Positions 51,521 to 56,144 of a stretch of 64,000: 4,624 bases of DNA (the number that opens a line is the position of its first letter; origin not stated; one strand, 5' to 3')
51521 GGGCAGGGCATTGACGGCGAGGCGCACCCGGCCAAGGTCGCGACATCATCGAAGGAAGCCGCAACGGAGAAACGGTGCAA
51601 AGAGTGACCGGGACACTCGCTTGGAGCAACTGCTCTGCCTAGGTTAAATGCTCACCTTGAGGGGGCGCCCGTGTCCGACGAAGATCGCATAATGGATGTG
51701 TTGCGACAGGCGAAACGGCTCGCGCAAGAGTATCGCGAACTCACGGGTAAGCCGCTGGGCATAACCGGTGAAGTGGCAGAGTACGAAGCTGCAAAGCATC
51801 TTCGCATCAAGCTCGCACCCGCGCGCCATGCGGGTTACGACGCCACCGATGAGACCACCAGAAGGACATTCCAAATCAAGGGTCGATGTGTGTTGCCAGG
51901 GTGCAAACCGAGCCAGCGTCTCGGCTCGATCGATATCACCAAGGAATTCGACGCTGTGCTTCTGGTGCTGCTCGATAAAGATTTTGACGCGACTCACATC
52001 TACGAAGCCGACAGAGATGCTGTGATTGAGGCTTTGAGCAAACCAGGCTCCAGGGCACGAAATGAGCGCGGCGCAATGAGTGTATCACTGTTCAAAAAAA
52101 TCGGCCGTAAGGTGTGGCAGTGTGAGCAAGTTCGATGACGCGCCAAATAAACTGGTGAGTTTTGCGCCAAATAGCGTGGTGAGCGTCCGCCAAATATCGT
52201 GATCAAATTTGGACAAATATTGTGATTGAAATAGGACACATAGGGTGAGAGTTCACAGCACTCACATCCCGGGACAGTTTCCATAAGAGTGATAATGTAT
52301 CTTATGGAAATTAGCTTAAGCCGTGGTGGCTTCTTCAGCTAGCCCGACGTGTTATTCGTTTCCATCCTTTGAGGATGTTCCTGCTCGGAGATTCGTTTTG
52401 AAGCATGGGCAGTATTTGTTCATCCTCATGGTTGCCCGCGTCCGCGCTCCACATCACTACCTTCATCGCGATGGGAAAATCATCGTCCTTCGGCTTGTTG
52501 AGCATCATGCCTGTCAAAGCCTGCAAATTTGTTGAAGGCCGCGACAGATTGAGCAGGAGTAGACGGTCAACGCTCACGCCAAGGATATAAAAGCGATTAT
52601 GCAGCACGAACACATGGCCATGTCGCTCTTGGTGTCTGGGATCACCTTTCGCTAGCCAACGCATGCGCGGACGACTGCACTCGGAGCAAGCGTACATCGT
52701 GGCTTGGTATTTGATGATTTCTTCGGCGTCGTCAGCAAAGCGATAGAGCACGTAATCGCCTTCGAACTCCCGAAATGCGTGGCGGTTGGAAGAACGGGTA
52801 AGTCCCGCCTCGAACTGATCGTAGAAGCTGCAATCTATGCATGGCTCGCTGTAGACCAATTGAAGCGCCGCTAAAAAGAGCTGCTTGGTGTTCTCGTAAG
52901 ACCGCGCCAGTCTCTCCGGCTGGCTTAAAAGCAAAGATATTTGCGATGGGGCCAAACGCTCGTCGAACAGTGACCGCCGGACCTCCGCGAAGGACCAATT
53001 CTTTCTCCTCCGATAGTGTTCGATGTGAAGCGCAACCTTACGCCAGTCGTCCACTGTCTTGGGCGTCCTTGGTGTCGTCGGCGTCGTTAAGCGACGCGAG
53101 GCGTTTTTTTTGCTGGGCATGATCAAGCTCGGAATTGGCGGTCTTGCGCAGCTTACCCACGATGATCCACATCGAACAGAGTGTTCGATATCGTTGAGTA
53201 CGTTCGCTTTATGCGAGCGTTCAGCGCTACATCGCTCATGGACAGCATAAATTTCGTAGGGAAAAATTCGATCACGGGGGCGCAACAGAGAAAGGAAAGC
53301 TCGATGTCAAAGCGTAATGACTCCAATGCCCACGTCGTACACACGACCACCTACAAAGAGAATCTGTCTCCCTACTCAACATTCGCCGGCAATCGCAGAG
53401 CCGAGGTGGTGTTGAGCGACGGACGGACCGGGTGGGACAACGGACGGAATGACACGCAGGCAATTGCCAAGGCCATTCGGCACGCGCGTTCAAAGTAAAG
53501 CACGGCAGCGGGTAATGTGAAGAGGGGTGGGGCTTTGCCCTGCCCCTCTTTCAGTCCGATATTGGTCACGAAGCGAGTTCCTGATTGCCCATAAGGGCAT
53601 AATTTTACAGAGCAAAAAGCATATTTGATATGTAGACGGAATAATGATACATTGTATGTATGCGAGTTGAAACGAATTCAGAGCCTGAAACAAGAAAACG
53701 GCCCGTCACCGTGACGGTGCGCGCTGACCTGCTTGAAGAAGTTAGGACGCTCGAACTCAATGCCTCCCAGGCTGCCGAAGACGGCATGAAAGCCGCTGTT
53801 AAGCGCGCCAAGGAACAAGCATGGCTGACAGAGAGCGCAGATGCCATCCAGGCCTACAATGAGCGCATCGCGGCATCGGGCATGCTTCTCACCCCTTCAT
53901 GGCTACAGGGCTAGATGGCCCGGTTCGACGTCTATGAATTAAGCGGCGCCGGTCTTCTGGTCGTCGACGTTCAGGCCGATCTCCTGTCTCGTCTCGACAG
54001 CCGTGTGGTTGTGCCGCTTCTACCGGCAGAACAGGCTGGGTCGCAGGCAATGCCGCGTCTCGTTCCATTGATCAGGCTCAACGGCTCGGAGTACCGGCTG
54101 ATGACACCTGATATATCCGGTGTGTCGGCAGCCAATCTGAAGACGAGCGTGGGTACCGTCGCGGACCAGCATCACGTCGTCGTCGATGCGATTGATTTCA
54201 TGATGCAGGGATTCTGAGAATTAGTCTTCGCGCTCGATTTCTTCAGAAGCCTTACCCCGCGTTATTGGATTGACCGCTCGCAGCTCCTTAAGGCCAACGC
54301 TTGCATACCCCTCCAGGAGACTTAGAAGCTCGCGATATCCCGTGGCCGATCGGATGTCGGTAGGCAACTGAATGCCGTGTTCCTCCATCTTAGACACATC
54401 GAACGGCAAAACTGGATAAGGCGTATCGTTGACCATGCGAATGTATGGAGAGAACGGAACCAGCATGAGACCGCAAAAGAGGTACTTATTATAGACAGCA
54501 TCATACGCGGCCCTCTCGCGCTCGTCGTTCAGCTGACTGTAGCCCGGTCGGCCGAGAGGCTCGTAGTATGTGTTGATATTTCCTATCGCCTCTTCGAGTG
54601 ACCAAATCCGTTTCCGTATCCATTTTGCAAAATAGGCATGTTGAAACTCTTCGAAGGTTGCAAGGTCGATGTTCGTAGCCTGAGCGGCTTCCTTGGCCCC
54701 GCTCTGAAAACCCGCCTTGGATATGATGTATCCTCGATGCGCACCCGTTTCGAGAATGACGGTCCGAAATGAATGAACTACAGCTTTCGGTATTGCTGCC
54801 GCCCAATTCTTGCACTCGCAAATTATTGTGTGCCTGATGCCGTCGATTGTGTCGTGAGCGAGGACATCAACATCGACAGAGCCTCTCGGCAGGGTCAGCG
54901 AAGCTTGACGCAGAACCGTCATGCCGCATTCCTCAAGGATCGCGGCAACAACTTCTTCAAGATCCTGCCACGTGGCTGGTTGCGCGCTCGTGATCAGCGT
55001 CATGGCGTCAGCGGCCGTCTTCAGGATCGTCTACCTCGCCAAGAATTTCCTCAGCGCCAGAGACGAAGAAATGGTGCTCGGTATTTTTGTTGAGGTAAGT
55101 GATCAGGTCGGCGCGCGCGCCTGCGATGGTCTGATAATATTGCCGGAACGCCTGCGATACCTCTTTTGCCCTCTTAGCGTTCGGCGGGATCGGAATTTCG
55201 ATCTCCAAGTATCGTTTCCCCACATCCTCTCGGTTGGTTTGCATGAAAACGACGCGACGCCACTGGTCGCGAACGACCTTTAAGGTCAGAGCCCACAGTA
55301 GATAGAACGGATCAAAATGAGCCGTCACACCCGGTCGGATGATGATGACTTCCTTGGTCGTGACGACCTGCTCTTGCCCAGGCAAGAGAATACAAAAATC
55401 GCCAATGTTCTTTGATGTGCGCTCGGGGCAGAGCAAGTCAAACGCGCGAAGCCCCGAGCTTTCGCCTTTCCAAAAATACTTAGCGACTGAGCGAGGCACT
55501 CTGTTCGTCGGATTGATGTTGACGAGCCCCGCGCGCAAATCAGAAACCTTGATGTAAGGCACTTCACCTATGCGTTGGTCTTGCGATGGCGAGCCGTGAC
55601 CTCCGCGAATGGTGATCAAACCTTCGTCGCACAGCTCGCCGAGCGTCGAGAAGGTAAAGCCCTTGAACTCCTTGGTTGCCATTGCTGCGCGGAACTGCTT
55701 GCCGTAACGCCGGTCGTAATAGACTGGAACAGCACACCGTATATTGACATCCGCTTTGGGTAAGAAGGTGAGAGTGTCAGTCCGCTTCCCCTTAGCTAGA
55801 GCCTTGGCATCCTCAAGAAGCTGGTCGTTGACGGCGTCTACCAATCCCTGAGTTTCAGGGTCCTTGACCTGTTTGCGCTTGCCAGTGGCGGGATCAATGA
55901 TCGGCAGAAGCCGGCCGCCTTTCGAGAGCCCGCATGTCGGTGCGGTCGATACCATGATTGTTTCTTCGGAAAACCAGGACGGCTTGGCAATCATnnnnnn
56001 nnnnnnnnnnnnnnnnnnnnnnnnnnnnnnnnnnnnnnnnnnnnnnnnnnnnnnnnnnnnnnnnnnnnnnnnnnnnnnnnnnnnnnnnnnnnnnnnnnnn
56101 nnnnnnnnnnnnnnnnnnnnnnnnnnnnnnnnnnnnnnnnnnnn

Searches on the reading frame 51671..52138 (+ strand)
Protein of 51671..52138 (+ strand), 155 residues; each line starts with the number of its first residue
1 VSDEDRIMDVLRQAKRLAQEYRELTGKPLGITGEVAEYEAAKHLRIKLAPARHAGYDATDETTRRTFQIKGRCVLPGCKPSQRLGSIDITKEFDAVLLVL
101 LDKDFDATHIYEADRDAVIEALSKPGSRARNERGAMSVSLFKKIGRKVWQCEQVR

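Call 4: search_protein_families(library=padloc, proteins=[window:51671-52138:+], max_evalue=0.1)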
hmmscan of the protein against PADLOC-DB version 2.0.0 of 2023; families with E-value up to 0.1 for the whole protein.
window:51671-52138:+ (155 aa): 2 families
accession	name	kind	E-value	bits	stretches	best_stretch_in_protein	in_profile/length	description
PDLC03209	mREase_II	-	4.3e-42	142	1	4-149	10-157/166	Type II methyl-directed restriction enzyme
PDLC03212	mREase_II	-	2.2e-11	41.9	1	32-118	36-122/161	Type II methyl-directed restriction enzyme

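Call 51: search_protein_families(library=pfam, proteins=[window:51671-52138:+], max_evalue=0.01)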
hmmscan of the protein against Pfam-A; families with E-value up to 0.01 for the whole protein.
window:51671-52138:+ (155 aa): 1 family
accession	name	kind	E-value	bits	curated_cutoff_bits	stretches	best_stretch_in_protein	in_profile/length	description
PF22522.2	DUF6998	-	2.4e-08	34.5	27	1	30-153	23-135/136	Family of unknown function (DUF6998)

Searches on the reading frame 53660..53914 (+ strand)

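Call 51: search_protein_families(library=pfam, proteins=[window:53660-53914:+], max_evalue=0.01)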
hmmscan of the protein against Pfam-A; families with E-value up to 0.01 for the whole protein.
window:53660-53914:+ (84 aa): 1 family
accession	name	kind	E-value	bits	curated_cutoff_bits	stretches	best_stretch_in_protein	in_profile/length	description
PF07362.18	CcdA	-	1.1e-17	64.6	22.4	1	13-77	1-65/71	Post-segregation antitoxin CcdA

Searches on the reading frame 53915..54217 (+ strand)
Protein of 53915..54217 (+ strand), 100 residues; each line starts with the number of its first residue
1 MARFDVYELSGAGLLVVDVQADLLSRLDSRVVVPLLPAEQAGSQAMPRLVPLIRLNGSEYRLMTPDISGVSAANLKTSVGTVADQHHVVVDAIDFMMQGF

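Call 51: search_protein_families(library=pfam, proteins=[window:53915-54217:+], max_evalue=0.01)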
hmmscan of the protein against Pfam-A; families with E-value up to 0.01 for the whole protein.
window:53915-54217:+ (100 aa): 1 family
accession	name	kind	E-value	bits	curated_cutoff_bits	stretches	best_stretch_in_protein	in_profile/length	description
PF01845.23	CcdB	-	2.1e-25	89.3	28.6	1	3-99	1-101/101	CcdB protein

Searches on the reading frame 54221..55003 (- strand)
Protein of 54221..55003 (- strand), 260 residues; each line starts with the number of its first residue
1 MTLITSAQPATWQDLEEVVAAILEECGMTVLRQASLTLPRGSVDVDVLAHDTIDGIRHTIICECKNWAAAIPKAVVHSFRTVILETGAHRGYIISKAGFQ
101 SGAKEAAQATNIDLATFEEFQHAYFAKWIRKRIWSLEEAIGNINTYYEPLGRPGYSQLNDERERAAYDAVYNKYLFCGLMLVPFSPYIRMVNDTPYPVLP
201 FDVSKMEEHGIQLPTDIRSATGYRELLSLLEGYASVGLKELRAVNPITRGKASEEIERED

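Call 4: search_protein_families(library=padloc, proteins=[window:54221-55003:-], max_evalue=0.1)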
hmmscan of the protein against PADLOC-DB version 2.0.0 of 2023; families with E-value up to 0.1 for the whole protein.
window:54221-55003:- (260 aa): 4 families
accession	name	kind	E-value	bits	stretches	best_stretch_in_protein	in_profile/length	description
PDLC04815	PDC-S02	-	1.2e-06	26.2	1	14-115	209-307/346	-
PDLC04796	PDC-S02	-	0.0007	16.6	1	14-109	247-339/390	-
PDLC04806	PDC-S02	-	0.00094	16.5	1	14-111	189-284/324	-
PDLC01887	CARF4--CARF_PDDEXK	-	0.036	11.6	1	13-123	161-266/285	-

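Call 51: search_protein_families(library=pfam, proteins=[window:54221-55003:-], max_evalue=0.01)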
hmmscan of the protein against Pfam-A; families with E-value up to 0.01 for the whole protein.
window:54221-55003:- (260 aa): 2 families
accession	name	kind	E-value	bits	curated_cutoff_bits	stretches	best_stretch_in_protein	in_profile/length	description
PF04471.18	Mrr_cat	-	4.1e-15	56.4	21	1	11-122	5-113/115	Restriction endonuclease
PF22722.2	NA-iREase1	-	0.00032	21.1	27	1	40-120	24-104/106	NACHT-associated inactive Restriction Endonuclease 1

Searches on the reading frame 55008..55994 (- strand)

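Call 4: search_protein_families(library=padloc, proteins=[window:55008-55994:-], max_evalue=0.1)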
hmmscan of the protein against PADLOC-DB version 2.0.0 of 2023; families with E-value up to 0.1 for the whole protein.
window:55008-55994:- (328 aa): 12 families
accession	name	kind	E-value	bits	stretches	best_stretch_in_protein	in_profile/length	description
PDLC03100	Specificity_I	-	5.9e-08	30.5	1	105-290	185-366/392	Type I specificity subunit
PDLC03179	Specificity_I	-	3e-06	24.4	1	112-280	393-553/589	Type I specificity subunit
PDLC03105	Specificity_I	-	6.1e-06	23.9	1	138-277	261-393/448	Type I specificity subunit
PDLC04137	mad5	-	1.7e-05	22.2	1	109-294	209-379/392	mads_5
PDLC03107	Specificity_I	-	3.5e-05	21.1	1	111-301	193-373/392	Type I specificity subunit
PDLC03189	Specificity_I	-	6.7e-05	19.9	1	136-279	242-377/459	Type I specificity subunit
PDLC03169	Specificity_I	-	0.0011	16.5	1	108-273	216-373/461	Type I specificity subunit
PDLC03164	Specificity_I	-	0.026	11.9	1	145-275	29-156/409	Type I specificity subunit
PDLC03069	Specificity_I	-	0.028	11.5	1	144-272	221-344/387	Type I specificity subunit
PDLC03072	Specificity_I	-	0.038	11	1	143-273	265-391/448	Type I specificity subunit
PDLC03196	Specificity_I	-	0.042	10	1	136-277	413-548/792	Type I specificity subunit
PDLC03098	Specificity_I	-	0.045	11.1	1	129-272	262-393/443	Type I specificity subunit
